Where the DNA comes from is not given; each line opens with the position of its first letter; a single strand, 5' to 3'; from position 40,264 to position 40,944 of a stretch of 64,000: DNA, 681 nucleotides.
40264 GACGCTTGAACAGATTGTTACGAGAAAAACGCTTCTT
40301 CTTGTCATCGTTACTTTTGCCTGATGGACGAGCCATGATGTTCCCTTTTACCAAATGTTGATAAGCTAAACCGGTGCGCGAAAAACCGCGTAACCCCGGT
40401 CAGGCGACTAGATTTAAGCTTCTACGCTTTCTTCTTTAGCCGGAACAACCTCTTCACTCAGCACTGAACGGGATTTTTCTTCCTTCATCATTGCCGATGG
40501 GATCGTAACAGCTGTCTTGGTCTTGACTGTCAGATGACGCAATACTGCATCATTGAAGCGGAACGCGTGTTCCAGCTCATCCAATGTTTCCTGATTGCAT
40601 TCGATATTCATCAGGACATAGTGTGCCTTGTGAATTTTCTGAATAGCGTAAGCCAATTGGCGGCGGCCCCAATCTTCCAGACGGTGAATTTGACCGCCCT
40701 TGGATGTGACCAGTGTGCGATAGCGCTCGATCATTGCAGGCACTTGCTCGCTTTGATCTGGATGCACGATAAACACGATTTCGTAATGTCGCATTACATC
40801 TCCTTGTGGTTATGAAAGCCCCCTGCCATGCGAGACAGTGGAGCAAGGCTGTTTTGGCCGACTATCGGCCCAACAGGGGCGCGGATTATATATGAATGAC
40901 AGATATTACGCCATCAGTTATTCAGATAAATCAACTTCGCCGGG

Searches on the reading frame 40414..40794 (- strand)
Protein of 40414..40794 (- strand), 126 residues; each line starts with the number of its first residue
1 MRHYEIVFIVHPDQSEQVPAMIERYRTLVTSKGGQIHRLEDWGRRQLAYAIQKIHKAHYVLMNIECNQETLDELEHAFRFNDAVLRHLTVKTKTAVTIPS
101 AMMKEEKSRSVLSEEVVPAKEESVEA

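Call 32: find_encoding_contigs(protein=window:40414-40794:-, flank=4000, max_places=10)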
Protein window:40414-40794:- (126 aa): 1 contig read that carries it; 1 place shown.
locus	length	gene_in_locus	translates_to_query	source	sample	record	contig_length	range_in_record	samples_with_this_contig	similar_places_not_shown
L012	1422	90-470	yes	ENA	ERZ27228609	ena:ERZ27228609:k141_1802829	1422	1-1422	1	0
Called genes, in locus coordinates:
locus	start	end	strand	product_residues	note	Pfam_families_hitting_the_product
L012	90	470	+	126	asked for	PF01250:Ribosomal_S6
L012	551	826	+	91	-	PF01084:Ribosomal_S18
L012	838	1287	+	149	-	PF01281:Ribosomal_L9_N, PF03948:Ribosomal_L9_C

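Call 90: find_homologous_proteins(query=window:40414-40794:-, max_evalue=1e-30)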
Query window:40414-40794:- (126 aa): 8000 proteins with E <= 1e-30 among 8000 candidates; the best 120 are listed.
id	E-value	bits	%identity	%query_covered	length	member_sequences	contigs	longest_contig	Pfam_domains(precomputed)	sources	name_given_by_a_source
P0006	3.2e-77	274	-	-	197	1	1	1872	PF01250.23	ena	-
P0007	3.7e-76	271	100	100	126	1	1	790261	PF01250.23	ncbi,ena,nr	ncbi:MAG: 30S ribosomal protein S6 [Gallionella sp.]|nr:30S ribosomal protein S6 [Gallionella sp.]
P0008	4.4e-75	267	99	100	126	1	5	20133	PF01250.23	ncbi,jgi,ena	ncbi:MAG TPA: 30S ribosomal protein S6 [Gallionella sp.]|jgi:small subunit ribosomal protein S6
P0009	6.0e-75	267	99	100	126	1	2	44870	PF01250.23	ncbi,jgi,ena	ncbi:MAG: 30S ribosomal protein S6 [Gallionella sp.]|jgi:small subunit ribosomal protein S6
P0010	8.7e-75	266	98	100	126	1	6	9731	PF01250.23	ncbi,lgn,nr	ncbi:MAG: 30S ribosomal protein S6 [Gallionella sp.]|nr:30S ribosomal protein S6 [Gallionella sp.]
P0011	1.3e-74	266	98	100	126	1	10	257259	PF01250.23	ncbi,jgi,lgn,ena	jgi:small subunit ribosomal protein S6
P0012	1.6e-74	265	98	100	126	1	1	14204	PF01250.23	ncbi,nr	ncbi:MAG: 30S ribosomal protein S6 [Gallionella sp.]|nr:30S ribosomal protein S6 [Gallionella sp.]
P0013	1.8e-74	265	98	100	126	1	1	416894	PF01250.23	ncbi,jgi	ncbi:MAG: 30S ribosomal protein S6 [Gallionella sp.]|jgi:small subunit ribosomal protein S6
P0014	2.1e-74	265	98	100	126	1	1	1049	PF01250.23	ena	-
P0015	2.9e-74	264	98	100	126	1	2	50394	PF01250.23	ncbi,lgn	-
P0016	2.9e-74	264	98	100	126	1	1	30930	PF01250.23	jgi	jgi:small subunit ribosomal protein S6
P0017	2.9e-74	264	98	100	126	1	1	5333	PF01250.23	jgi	-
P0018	3.2e-74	264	98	100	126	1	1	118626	PF01250.23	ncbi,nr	ncbi:MAG: 30S ribosomal protein S6 [Gallionella sp.]|nr:30S ribosomal protein S6 [Gallionella sp.]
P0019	7.4e-74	263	98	100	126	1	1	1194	PF01250.23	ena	-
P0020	8.9e-74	263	97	100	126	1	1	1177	PF01250.23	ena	-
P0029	8.6e-73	260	96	100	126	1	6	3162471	PF01250.23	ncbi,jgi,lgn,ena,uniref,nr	ncbi:MAG: 30S ribosomal protein S6 [Nitrosomonadales bacterium]|jgi:small subunit ribosomal protein 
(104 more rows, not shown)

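Call 91: find_encoding_contigs(protein=P0011, flank=2000, max_places=4)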
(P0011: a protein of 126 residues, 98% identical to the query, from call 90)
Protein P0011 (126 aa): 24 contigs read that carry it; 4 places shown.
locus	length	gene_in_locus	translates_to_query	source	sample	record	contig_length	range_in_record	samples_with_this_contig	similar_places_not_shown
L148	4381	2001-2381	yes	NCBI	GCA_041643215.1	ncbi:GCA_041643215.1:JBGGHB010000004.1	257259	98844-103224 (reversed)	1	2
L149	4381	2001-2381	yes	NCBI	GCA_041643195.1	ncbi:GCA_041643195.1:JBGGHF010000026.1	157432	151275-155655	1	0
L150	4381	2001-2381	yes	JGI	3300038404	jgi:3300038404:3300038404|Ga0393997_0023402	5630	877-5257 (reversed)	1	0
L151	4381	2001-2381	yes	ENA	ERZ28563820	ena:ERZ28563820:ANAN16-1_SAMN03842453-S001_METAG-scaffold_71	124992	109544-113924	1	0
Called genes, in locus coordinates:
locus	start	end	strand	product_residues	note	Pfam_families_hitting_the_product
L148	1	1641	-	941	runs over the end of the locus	PF01471:PG_binding_1 (weak)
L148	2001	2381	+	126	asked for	PF01250:Ribosomal_S6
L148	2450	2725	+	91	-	PF01084:Ribosomal_S18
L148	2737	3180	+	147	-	PF01281:Ribosomal_L9_N, PF03948:Ribosomal_L9_C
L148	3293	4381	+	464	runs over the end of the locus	PF00772:DnaB, PF03796:DnaB_C, PF13481:AAA_25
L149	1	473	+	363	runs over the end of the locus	PF00072:Response_reg, PF01339:CheB_methylest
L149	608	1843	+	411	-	PF00999:Na_H_Exchanger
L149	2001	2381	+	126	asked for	PF01250:Ribosomal_S6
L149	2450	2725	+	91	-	PF01084:Ribosomal_S18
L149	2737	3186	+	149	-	PF01281:Ribosomal_L9_N, PF03948:Ribosomal_L9_C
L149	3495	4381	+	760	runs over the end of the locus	PF17159:MASE3, PF08447:PAS_3 (faint), PF08448:PAS_4 (faint), PF00989:PAS, PF13188:PAS_8, PF13426:PAS_9, PF00512:HisKA, PF02518:HATPase_c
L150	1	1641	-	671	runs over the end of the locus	?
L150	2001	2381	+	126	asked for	PF01250:Ribosomal_S6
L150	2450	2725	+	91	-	PF01084:Ribosomal_S18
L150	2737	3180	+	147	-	PF01281:Ribosomal_L9_N, PF03948:Ribosomal_L9_C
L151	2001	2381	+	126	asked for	PF01250:Ribosomal_S6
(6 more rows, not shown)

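Call 92: find_encoding_contigs(protein=P0013, flank=2000, max_places=2)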
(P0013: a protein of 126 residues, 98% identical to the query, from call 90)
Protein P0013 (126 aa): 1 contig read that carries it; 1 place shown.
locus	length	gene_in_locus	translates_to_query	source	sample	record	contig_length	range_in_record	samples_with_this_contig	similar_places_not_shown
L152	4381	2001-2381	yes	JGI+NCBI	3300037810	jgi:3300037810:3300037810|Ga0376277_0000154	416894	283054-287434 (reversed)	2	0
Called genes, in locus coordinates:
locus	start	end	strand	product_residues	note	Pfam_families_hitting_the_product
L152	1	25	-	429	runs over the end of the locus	PF03600:CitMHS (faint), PF06808:DctM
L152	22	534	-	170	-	PF04290:DctQ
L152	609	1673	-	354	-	PF03480:DctP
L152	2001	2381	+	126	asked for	PF01250:Ribosomal_S6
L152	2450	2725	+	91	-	PF01084:Ribosomal_S18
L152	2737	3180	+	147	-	PF01281:Ribosomal_L9_N, PF03948:Ribosomal_L9_C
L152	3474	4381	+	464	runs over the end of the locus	PF00772:DnaB, PF03796:DnaB_C, PF13481:AAA_25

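Call 93: find_encoding_contigs(protein=P0029, flank=2000, max_places=3)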
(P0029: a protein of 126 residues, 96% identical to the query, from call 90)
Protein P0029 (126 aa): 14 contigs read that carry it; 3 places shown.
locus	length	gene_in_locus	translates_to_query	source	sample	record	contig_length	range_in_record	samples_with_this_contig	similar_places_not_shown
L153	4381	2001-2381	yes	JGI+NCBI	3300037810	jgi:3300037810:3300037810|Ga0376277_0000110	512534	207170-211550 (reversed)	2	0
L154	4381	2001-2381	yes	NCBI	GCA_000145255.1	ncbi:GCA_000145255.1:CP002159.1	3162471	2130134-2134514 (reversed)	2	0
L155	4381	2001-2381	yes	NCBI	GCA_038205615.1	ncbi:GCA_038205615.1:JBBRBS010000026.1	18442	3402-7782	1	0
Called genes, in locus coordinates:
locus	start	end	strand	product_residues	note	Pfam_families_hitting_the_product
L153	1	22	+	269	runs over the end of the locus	PF03705:CheR_N, PF08242:Methyltransf_12 (faint), PF13649:Methyltransf_25 (faint), PF01739:CheR, PF08241:Methyltransf_11 (faint), PF13847:Methyltransf_31 (faint)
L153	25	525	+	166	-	PF03975:CheD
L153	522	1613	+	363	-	PF00072:Response_reg, PF01339:CheB_methylest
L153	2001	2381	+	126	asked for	PF01250:Ribosomal_S6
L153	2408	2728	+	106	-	PF01084:Ribosomal_S18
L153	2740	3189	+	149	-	PF01281:Ribosomal_L9_N, PF03948:Ribosomal_L9_C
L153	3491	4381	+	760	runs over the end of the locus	PF17159:MASE3, PF08447:PAS_3 (faint), PF08448:PAS_4 (faint), PF00989:PAS, PF13188:PAS_8, PF13426:PAS_9, PF00512:HisKA, PF02518:HATPase_c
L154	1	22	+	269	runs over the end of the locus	PF03705:CheR_N, PF08242:Methyltransf_12 (faint), PF13649:Methyltransf_25 (faint), PF01739:CheR, PF08241:Methyltransf_11 (faint), PF13847:Methyltransf_31 (faint)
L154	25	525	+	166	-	PF03975:CheD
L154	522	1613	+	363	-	PF00072:Response_reg, PF01339:CheB_methylest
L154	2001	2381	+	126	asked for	PF01250:Ribosomal_S6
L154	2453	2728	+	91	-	PF01084:Ribosomal_S18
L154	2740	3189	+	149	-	PF01281:Ribosomal_L9_N, PF03948:Ribosomal_L9_C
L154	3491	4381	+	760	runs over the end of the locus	PF17159:MASE3, PF08447:PAS_3 (faint), PF08448:PAS_4 (faint), PF00989:PAS, PF13188:PAS_8, PF13426:PAS_9, PF00512:HisKA, PF02518:HATPase_c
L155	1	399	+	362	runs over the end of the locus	PF00072:Response_reg, PF01339:CheB_methylest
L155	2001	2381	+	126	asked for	PF01250:Ribosomal_S6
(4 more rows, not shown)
